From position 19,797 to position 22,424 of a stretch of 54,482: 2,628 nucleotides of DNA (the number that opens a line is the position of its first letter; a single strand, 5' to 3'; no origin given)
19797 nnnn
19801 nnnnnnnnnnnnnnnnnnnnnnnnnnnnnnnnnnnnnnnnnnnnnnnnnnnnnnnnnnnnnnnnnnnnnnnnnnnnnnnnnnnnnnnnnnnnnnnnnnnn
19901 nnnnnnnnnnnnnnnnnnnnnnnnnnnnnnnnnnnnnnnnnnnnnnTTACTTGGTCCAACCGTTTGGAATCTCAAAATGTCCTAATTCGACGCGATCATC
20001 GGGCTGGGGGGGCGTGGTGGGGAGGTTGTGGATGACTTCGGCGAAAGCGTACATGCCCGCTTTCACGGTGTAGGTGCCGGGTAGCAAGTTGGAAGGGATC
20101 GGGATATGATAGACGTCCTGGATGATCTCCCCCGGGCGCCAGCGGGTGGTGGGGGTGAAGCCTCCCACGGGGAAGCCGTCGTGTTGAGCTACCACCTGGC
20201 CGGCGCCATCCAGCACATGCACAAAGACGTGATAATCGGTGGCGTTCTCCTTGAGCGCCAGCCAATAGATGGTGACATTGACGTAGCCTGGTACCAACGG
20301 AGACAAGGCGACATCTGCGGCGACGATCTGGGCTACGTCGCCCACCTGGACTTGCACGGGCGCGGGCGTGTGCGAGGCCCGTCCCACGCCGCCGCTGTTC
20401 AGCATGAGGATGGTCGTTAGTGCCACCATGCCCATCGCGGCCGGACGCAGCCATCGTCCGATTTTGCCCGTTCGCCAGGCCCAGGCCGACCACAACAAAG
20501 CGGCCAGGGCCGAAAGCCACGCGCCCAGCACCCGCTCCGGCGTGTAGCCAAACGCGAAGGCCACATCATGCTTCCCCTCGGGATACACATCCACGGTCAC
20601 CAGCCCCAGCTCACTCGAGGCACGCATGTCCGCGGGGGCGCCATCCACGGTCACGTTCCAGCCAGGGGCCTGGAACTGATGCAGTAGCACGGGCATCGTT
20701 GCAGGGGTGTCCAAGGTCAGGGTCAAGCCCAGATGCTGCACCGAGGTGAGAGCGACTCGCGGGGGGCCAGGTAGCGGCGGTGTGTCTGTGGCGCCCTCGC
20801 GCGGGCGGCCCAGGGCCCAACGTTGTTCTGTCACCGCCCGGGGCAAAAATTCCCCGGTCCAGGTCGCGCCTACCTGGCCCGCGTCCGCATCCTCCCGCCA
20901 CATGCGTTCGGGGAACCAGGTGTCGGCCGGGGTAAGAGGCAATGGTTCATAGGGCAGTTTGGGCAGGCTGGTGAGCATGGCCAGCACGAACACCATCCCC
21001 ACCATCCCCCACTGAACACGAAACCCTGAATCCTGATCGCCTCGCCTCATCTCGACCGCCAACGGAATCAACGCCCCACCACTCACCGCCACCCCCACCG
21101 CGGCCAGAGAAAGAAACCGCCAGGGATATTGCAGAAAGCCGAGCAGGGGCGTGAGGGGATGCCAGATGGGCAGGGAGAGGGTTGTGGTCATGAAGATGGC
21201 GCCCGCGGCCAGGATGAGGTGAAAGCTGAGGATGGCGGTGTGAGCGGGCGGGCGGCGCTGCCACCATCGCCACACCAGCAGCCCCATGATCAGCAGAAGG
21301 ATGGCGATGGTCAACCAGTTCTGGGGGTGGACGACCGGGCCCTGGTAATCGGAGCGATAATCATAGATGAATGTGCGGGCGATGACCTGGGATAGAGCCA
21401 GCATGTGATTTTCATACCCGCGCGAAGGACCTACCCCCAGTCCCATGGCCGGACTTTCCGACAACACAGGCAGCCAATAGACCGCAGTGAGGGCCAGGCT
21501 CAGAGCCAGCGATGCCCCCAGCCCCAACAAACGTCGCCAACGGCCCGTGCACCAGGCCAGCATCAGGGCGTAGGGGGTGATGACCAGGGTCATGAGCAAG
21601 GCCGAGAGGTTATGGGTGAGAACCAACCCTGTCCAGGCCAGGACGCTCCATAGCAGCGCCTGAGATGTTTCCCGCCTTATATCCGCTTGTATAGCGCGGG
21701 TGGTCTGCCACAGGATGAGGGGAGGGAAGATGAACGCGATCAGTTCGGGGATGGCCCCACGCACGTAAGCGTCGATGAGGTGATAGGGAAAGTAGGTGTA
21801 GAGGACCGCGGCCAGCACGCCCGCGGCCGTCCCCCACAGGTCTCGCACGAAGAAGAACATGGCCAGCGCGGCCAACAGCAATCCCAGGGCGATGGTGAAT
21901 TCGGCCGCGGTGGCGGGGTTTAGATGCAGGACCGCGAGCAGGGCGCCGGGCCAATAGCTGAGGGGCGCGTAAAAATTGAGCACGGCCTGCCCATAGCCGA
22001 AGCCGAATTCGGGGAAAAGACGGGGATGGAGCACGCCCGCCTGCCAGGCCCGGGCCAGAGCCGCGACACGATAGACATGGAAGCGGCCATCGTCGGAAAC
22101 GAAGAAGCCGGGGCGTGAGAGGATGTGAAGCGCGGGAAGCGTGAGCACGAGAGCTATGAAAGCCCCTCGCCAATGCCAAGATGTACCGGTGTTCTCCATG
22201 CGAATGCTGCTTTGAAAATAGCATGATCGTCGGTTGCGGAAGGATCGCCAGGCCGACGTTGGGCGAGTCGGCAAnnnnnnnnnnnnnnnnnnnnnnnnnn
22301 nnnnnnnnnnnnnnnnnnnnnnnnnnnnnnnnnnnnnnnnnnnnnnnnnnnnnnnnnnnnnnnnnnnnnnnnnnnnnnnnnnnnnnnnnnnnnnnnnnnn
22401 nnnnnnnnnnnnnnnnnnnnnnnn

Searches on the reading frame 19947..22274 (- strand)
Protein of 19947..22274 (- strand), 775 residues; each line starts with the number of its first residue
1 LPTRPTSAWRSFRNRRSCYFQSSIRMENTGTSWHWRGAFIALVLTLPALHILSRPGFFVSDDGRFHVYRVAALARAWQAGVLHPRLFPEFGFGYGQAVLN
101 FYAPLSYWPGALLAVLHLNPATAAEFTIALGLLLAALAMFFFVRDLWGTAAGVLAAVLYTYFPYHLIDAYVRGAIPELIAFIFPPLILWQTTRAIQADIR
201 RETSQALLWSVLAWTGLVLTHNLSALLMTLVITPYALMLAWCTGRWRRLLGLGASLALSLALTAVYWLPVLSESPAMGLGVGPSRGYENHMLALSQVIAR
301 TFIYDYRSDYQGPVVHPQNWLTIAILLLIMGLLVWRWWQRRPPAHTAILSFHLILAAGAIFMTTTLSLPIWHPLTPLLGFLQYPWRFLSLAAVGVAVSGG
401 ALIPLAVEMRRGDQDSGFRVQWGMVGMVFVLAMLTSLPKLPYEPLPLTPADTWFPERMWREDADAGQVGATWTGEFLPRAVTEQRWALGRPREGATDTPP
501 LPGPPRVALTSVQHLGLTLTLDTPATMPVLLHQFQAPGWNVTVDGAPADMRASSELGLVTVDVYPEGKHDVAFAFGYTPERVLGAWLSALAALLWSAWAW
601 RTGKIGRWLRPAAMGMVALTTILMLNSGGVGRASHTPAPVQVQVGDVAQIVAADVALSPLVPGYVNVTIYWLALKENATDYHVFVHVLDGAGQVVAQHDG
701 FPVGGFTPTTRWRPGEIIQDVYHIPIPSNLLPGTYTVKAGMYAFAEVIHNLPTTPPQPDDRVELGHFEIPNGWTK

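Call 8: search_protein_families(library=pfam, proteins=[window:19947-22274:-])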
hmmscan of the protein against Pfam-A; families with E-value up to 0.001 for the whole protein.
window:19947-22274:- (775 aa): 1 family
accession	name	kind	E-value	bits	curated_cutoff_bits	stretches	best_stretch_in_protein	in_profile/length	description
PF10131.15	PTPS_related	-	2.3e-17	63.2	26.4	1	99-429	1-298/621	6-pyruvoyl-tetrahydropterin synthase related domain; membrane protein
